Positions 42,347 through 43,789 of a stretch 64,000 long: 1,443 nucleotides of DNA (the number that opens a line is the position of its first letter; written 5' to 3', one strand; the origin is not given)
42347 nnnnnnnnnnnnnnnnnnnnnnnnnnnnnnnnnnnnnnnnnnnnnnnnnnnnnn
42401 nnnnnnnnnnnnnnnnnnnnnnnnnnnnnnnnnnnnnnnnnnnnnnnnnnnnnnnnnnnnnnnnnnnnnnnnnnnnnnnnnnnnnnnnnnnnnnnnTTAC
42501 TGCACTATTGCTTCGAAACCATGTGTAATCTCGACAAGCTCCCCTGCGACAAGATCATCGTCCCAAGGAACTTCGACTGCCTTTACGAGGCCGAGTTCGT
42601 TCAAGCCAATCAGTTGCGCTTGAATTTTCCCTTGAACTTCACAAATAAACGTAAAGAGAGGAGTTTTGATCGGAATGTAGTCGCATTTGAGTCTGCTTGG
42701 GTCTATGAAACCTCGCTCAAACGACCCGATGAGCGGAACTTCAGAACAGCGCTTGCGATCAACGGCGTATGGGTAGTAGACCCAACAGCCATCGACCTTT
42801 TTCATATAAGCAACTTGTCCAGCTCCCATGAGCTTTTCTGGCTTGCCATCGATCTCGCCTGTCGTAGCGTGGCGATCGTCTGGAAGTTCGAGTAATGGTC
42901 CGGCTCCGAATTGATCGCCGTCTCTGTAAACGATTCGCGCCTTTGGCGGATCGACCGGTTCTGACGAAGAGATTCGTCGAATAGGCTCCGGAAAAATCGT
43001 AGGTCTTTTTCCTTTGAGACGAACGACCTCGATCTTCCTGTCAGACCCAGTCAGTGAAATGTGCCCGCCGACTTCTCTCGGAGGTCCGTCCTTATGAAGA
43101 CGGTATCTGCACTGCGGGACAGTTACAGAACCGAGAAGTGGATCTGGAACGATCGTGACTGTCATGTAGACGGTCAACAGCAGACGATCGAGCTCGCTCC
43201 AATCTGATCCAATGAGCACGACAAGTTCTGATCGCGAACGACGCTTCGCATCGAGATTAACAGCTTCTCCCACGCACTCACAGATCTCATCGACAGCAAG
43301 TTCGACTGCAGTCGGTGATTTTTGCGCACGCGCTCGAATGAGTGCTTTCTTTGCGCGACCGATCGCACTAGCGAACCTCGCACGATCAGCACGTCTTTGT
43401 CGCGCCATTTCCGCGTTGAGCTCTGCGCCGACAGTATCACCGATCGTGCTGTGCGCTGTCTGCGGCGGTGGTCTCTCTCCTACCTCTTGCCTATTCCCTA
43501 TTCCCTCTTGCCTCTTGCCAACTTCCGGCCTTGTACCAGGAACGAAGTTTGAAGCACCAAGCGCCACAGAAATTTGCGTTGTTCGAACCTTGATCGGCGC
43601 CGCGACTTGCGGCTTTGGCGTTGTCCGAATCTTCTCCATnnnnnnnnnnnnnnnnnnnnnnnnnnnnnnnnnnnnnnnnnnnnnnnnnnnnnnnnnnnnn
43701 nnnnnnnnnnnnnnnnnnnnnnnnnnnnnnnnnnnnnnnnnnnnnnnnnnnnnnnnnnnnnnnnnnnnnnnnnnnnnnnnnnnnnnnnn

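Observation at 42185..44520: GC-rich island (~55% GC) between rpoB and ftsK carrying a 380-aa hypothetical protein and a Cys-rich lipoprotein, bounded by the hairpin repeat elements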

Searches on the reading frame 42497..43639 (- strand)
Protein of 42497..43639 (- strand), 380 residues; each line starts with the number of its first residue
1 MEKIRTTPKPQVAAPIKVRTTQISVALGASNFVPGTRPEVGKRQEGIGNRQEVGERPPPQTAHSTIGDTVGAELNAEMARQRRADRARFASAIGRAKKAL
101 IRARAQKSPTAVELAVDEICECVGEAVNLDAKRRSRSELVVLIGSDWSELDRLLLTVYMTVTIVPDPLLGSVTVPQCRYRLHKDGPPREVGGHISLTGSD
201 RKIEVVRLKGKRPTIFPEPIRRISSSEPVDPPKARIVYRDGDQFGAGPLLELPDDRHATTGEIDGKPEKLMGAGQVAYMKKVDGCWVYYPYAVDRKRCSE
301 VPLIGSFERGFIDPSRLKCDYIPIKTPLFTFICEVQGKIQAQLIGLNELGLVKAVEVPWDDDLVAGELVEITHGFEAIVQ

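Call 5: search_protein_families(library=pfam, proteins=[window:42497-43639:-], max_evalue=1)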
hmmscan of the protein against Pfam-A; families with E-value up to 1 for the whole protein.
window:42497-43639:- (380 aa): 0 families

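Call 6: search_protein_families(library=padloc, proteins=[window:42497-43639:-], max_evalue=1)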
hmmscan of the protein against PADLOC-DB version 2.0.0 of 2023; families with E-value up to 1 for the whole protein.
window:42497-43639:- (380 aa): 0 families

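Call 7: search_protein_families(library=phrogs, proteins=[window:42497-43639:-], max_evalue=1)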
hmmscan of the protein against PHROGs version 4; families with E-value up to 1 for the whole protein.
window:42497-43639:- (380 aa): 1 family
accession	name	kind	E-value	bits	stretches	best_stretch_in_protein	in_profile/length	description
phrog_4317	-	unknown function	0.1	12.8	1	61-106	320-363/455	-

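Call 11: find_homologous_proteins(query=window:42497-43639:-, max_evalue=0.001)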
Query window:42497-43639:- (380 aa): 4 proteins with E <= 0.001 among 8000 candidates.
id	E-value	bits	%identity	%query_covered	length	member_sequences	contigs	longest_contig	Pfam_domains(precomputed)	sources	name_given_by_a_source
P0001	2.8e-192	657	79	99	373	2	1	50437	-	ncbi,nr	ncbi:hypothetical protein HYV69_00630 [Candidatus Uhrbacteria bacterium]|nr:hypothetical protein [Ca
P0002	8.8e-181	619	100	74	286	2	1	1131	-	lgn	-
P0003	1.7e-163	562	70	99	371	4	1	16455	-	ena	-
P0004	7.1e-154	531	66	100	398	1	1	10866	-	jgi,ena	-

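Call 13: find_encoding_contigs(protein=P0001, flank=10000, max_places=3)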
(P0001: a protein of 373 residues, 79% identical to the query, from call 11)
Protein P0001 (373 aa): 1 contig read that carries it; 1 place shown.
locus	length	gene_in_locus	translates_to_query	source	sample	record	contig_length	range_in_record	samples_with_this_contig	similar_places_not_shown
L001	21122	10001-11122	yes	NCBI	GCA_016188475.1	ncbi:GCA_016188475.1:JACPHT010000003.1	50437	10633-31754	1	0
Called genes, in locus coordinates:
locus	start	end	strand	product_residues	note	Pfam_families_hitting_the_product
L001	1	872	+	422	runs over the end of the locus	PF00226:DnaJ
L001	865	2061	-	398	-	PF01555:N6_N4_Mtase (weak), PF01170:UPF0020, PF13847:Methyltransf_31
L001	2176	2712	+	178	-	PF01250:Ribosomal_S6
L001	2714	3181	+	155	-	PF00436:SSB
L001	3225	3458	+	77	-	PF01084:Ribosomal_S18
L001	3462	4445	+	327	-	PF00152:tRNA-synt_2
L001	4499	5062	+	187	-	PF08207:EFP_N, PF01132:EFP, PF09285:Elong-fact-P_C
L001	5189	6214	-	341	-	PF00154:RecA_N, PF08423:Rad51, PF06745:ATPase (faint), PF01637:ATPase_2 (weak), PF13481:AAA_25 (faint), PF27531:MT3502_N (weak), PF02283:CobU (weak), PF21096:RecA_C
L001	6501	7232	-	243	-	PF12844:HTH_19, PF13560:HTH_31 (weak), PF01381:HTH_3 (weak), PF13413:HTH_25, PF09136:Glucodextran_B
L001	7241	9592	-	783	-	PF13491:FtsK_4TM, PF17854:FtsK_alpha, PF01580:FtsK_SpoIIIE, PF09397:FtsK_gamma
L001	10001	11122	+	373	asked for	-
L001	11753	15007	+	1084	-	PF04563:RNA_pol_Rpb2_1, PF04561:RNA_pol_Rpb2_2, PF04565:RNA_pol_Rpb2_3, PF10385:RNA_pol_Rpb2_45, PF00562:RNA_pol_Rpb2_6, PF04560:RNA_pol_Rpb2_7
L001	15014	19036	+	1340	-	PF04997:RNA_pol_Rpb1_1, PF00623:RNA_pol_Rpb1_2, PF04983:RNA_pol_Rpb1_3, PF05000:RNA_pol_Rpb1_4, PF04998:RNA_pol_Rpb1_5, PF25984:BSH_YknX (faint)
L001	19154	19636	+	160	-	PF02075:RuvC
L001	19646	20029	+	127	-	PF00072:Response_reg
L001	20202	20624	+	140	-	-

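Call 14: find_encoding_contigs(protein=P0003, flank=10000, max_places=3)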
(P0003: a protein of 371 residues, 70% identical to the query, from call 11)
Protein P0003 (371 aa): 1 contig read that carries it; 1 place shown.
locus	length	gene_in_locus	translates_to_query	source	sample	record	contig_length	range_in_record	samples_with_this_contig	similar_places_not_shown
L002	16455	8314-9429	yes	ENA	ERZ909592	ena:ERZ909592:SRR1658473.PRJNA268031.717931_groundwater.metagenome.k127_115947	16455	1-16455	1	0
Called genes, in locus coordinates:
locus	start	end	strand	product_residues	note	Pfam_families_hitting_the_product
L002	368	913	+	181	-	PF01250:Ribosomal_S6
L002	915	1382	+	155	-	PF00436:SSB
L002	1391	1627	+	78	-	PF01084:Ribosomal_S18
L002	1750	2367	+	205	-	PF00152:tRNA-synt_2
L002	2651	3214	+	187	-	PF08207:EFP_N, PF01132:EFP, PF09285:Elong-fact-P_C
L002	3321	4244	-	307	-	PF00154:RecA_N, PF08423:Rad51, PF06745:ATPase (faint), PF01637:ATPase_2 (weak), PF13481:AAA_25 (faint), PF27531:MT3502_N (weak), PF02283:CobU (weak), PF21096:RecA_C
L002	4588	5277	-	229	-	PF12844:HTH_19, PF13413:HTH_25, PF09136:Glucodextran_B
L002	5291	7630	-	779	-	PF13491:FtsK_4TM, PF17854:FtsK_alpha, PF01580:FtsK_SpoIIIE, PF09397:FtsK_gamma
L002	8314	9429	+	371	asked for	-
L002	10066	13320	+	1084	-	PF04563:RNA_pol_Rpb2_1, PF04561:RNA_pol_Rpb2_2, PF04565:RNA_pol_Rpb2_3, PF10385:RNA_pol_Rpb2_45, PF00562:RNA_pol_Rpb2_6, PF04560:RNA_pol_Rpb2_7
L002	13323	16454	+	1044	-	?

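Call 15: find_encoding_contigs(protein=P0004, flank=10000, max_places=3)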
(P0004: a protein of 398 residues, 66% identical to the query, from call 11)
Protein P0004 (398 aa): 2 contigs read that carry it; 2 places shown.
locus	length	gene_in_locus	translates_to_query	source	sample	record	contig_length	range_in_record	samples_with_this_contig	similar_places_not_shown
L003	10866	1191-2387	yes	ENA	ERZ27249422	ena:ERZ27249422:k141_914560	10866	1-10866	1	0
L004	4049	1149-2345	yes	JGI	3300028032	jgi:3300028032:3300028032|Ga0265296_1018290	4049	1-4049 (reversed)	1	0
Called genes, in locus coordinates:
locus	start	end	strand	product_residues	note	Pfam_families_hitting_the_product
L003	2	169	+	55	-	?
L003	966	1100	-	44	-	-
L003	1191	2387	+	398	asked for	-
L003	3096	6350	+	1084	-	PF04563:RNA_pol_Rpb2_1, PF04561:RNA_pol_Rpb2_2, PF04565:RNA_pol_Rpb2_3, PF10385:RNA_pol_Rpb2_45, PF00562:RNA_pol_Rpb2_6, PF04560:RNA_pol_Rpb2_7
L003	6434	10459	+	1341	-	PF04997:RNA_pol_Rpb1_1, PF00623:RNA_pol_Rpb1_2, PF04983:RNA_pol_Rpb1_3, PF05000:RNA_pol_Rpb1_4, PF04998:RNA_pol_Rpb1_5, PF25984:BSH_YknX (faint)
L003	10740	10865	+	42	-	?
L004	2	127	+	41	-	?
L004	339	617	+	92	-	-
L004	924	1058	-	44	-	-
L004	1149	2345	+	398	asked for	-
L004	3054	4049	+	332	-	?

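Call 24: find_related_loci(query=A1, collection=genome_contigs, flank=6000)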
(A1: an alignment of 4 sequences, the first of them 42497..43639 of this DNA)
Query A1 (380 aa) in genome_contigs; peptide patterns used: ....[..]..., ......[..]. (x = any residue, [..] = any of these).
29 stretches matched a pattern; 1 encode a relative of the query (tblastn E <= 1e-3); 1 distinct loci.
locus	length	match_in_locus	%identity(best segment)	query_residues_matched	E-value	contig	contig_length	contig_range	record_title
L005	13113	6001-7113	79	3-378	0e+0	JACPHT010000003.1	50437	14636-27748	MAG: Candidatus Uhrbacteria bacterium isolate NC_groundwater_421_Ag_B-0.1um_41_26 GD18-4_B1_scaffold_236857, whole genom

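Call 25: find_related_loci(query=A1, collection=metagenome_contigs, flank=6000)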
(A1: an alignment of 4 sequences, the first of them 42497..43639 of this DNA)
Query A1 (380 aa) in metagenome_contigs; peptide patterns used: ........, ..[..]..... (x = any residue, [..] = any of these).
102 stretches matched a pattern; 3 encode a relative of the query (tblastn E <= 1e-3); 3 distinct loci.
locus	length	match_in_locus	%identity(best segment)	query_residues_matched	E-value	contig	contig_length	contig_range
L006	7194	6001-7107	72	3-380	3e-175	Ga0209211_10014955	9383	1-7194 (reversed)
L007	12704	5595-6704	70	3-380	1e-169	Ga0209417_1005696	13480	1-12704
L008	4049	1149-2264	66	1-380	2e-162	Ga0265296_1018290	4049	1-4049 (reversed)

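Call 29: search_protein_representatives(alignment_id=A1)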
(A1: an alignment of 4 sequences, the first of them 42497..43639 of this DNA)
Query: 4 sequences, 375 profile positions. Proteins with E-value up to 0.001 (for the whole library): 46; up to 1e-10: 27; up to 1e-30: 5. The best 46 are listed.
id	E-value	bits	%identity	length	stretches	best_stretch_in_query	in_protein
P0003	2.7e-218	741.1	-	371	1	1-375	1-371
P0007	6.8e-43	163.8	-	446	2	49-255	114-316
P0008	2.6e-42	161.9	-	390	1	76-372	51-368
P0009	1.2e-39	153.1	-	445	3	205-276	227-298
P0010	3.3e-33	131.9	-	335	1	75-312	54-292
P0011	1.3e-26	110.2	-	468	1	48-314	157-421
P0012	1.4e-25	106.8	-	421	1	72-366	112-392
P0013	5.3e-23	98.3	-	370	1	78-354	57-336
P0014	2.4e-22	96.2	-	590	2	230-364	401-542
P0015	9.4e-21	90.9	-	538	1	52-328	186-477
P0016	9.7e-21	90.9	-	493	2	71-161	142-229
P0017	1.5e-20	90.2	-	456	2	57-233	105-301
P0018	3.2e-20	89.2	-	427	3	75-155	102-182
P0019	1.0e-18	84.2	-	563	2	228-369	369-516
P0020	2.2e-17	79.9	-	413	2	65-239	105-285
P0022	4.9e-17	78.7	-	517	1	16-347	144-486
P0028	8.1e-13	64.8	-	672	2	82-287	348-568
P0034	6.8e-09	51.9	-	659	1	82-281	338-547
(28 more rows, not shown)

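Call 34: find_encoding_contigs(protein=P0008, flank=10000, max_places=3)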
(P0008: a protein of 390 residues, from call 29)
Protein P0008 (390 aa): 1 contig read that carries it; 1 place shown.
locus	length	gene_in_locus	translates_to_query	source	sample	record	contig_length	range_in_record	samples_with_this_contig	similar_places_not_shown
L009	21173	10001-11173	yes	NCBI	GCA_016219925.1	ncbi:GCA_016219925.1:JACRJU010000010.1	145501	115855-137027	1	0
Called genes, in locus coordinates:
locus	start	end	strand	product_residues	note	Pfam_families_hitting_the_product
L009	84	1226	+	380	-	PF01555:N6_N4_Mtase, PF01170:UPF0020, PF13847:Methyltransf_31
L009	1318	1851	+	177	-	PF01250:Ribosomal_S6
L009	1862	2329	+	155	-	PF00436:SSB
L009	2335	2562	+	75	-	PF01084:Ribosomal_S18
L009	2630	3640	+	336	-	PF00152:tRNA-synt_2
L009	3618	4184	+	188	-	PF08207:EFP_N, PF01132:EFP, PF09285:Elong-fact-P_C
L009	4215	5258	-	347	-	PF00154:RecA_N, PF08423:Rad51, PF06745:ATPase (faint), PF13481:AAA_25 (faint), PF01637:ATPase_2 (weak), PF27531:MT3502_N (weak), PF02283:CobU (weak), PF21096:RecA_C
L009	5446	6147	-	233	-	PF13413:HTH_25, PF09136:Glucodextran_B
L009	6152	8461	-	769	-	PF13491:FtsK_4TM, PF17854:FtsK_alpha, PF01580:FtsK_SpoIIIE, PF09397:FtsK_gamma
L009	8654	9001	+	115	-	-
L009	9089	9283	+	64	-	-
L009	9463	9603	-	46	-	-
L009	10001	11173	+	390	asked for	-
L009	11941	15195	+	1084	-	PF04563:RNA_pol_Rpb2_1, PF04561:RNA_pol_Rpb2_2, PF04565:RNA_pol_Rpb2_3, PF10385:RNA_pol_Rpb2_45, PF00562:RNA_pol_Rpb2_6, PF04560:RNA_pol_Rpb2_7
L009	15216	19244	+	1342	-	PF04997:RNA_pol_Rpb1_1, PF00623:RNA_pol_Rpb1_2, PF04983:RNA_pol_Rpb1_3, PF05000:RNA_pol_Rpb1_4, PF04998:RNA_pol_Rpb1_5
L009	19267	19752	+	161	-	PF02075:RuvC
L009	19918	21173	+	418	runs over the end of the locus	PF07690:MFS_1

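Call 35: find_encoding_contigs(protein=P0007, flank=8000, max_places=2)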
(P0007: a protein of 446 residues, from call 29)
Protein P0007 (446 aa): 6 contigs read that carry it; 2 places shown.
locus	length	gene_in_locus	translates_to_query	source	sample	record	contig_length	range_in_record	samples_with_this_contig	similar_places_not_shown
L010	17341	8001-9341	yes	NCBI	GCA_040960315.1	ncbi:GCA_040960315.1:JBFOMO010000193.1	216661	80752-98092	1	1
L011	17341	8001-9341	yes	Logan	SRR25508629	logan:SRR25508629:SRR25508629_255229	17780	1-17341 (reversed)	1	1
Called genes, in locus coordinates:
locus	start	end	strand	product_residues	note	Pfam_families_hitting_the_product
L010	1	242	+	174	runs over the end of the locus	PF01250:Ribosomal_S6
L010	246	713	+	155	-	PF00436:SSB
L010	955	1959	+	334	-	PF00152:tRNA-synt_2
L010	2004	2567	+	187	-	PF08207:EFP_N, PF01132:EFP, PF09285:Elong-fact-P_C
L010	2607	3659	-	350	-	PF00154:RecA_N, PF08423:Rad51, PF06745:ATPase (faint), PF01637:ATPase_2 (weak), PF27531:MT3502_N (weak), PF02283:CobU (weak), PF21096:RecA_C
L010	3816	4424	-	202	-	PF13413:HTH_25 (weak), PF09136:Glucodextran_B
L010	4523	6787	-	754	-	PF13491:FtsK_4TM, PF17854:FtsK_alpha, PF01580:FtsK_SpoIIIE, PF09397:FtsK_gamma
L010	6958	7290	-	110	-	-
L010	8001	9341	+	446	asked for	-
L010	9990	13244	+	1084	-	PF04563:RNA_pol_Rpb2_1, PF04561:RNA_pol_Rpb2_2, PF04565:RNA_pol_Rpb2_3, PF10385:RNA_pol_Rpb2_45, PF00562:RNA_pol_Rpb2_6, PF04560:RNA_pol_Rpb2_7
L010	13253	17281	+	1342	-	PF04997:RNA_pol_Rpb1_1, PF00623:RNA_pol_Rpb1_2, PF04983:RNA_pol_Rpb1_3, PF05000:RNA_pol_Rpb1_4, PF04998:RNA_pol_Rpb1_5, PF25984:BSH_YknX (faint), PF01333:Apocytochr_F_C (faint)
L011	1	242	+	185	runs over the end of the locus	PF01250:Ribosomal_S6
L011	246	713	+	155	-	PF00436:SSB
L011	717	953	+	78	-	PF01084:Ribosomal_S18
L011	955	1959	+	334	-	PF00152:tRNA-synt_2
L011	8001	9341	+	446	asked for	-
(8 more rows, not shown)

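Call 36: find_encoding_contigs(protein=P0010, flank=8000, max_places=2)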
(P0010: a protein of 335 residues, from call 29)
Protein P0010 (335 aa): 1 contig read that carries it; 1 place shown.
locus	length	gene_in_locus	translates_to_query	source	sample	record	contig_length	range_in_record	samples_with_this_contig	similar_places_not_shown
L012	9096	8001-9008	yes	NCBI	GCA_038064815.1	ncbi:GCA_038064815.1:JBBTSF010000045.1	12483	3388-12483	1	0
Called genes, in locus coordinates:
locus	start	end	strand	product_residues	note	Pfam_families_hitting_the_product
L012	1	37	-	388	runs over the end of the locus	PF01555:N6_N4_Mtase (weak), PF01170:UPF0020, PF03602:Cons_hypoth95 (weak), PF13847:Methyltransf_31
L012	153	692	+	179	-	PF01250:Ribosomal_S6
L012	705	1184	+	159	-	PF00436:SSB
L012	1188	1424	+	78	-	PF01084:Ribosomal_S18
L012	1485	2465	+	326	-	PF00152:tRNA-synt_2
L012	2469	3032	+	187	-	PF08207:EFP_N, PF01132:EFP, PF09285:Elong-fact-P_C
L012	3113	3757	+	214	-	-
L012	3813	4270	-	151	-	PF00154:RecA_N, PF21096:RecA_C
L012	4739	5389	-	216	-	PF13413:HTH_25, PF09136:Glucodextran_B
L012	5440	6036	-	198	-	PF09397:FtsK_gamma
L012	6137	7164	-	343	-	PF13491:FtsK_4TM, PF17854:FtsK_alpha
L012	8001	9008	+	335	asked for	-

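Call 37: find_encoding_contigs(protein=P0014, flank=8000, max_places=2)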
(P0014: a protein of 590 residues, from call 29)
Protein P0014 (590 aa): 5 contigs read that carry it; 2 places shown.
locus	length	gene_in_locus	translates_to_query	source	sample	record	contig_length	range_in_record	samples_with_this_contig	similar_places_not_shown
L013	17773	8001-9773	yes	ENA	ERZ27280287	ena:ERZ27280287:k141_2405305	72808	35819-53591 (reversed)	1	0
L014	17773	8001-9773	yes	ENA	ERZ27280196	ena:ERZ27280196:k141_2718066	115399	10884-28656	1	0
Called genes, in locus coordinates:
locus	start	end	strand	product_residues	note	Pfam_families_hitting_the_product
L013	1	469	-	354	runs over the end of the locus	PF00154:RecA_N, PF08423:Rad51, PF06745:ATPase (faint), PF01637:ATPase_2 (weak), PF27531:MT3502_N (weak), PF21096:RecA_C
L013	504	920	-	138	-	PF01850:PIN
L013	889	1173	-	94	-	-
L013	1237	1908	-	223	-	PF12844:HTH_19, PF13413:HTH_25, PF09136:Glucodextran_B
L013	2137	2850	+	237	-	-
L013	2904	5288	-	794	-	PF13491:FtsK_4TM, PF17854:FtsK_alpha, PF01580:FtsK_SpoIIIE, PF09397:FtsK_gamma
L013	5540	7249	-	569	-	-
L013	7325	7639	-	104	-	-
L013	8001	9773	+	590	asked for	-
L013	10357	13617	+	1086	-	PF04563:RNA_pol_Rpb2_1, PF04561:RNA_pol_Rpb2_2, PF04565:RNA_pol_Rpb2_3, PF10385:RNA_pol_Rpb2_45, PF00562:RNA_pol_Rpb2_6, PF04560:RNA_pol_Rpb2_7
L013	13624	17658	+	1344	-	PF04997:RNA_pol_Rpb1_1, PF00623:RNA_pol_Rpb1_2, PF04983:RNA_pol_Rpb1_3, PF05000:RNA_pol_Rpb1_4, PF04998:RNA_pol_Rpb1_5, PF25984:BSH_YknX (faint)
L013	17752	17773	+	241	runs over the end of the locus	PF20772:TACO1_YebC_N, PF01709:Transcrip_reg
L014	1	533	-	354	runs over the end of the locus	PF00154:RecA_N, PF08423:Rad51, PF06745:ATPase (faint), PF01637:ATPase_2 (weak), PF27531:MT3502_N (weak), PF21096:RecA_C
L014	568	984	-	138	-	PF01850:PIN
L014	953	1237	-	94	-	-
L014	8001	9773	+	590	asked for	-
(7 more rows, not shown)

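Call 38: find_encoding_contigs(protein=P0013, flank=8000, max_places=2)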
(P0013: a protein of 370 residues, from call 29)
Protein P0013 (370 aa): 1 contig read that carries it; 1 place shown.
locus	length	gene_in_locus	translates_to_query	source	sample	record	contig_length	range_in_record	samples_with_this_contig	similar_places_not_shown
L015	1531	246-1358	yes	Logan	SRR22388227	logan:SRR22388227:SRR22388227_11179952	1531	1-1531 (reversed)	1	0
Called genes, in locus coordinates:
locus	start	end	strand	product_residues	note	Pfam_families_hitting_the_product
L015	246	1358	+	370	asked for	-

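Call 39: find_homologous_proteins(query=A4, max_evalue=0.00001)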
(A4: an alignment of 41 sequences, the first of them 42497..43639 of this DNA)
Query A4 (41 sequences) (380 aa, profile of the alignment): 5 proteins with E <= 0.00001 among 8000 candidates.
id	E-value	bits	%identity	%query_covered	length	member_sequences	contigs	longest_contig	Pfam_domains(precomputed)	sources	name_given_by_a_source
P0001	1.1e-101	359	79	99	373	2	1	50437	-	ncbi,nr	ncbi:hypothetical protein HYV69_00630 [Candidatus Uhrbacteria bacterium]|nr:hypothetical protein [Ca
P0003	2.1e-98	348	70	99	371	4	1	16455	-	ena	-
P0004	1.0e-94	336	66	100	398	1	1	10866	-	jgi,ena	-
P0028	3.2e-79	285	25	48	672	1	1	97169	-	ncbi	-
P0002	5.4e-72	261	100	74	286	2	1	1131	-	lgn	-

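Call 47: predict_structure(alignment_id=A4)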
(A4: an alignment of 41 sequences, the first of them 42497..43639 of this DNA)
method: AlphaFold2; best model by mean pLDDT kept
length: 380 residues; sequences in the alignment: 41
mean_pLDDT: 77.5   pTM: 0.41
mean pLDDT of the five models: 77.5, 76.9, 76.6, 76.3, 76.2
residues with pLDDT >= 90: 152; 70-90: 107; 50-70: 54; < 50: 67
segments of 3 or more residues with pLDDT < 50: 1-30, 35-37, 39-47, 180-185, 319-321, 372-380
pLDDT, mean of each block of 10 residues (from residue 1): 41 42 39 46 48 54 70 92 97 98 93 97 98 98 97 89 79 70 52 77 64 57 85 94 90 97 96 97 90 95 93 74 74 86 83 83 64 43
secondary structure, 60 per line:
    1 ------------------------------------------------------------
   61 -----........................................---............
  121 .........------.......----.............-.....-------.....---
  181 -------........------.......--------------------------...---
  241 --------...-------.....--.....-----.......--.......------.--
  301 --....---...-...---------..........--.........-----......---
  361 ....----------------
elements in order: H66-105 H109-129 H136-142 H147-159 E161-165 E173-177 E188-195 E202-208 E235-237 E249-251 E259-263 E266-270 E276-282 E285-291 E303-306 E310-312 E326-335 E338-346 E352-357 H361-364
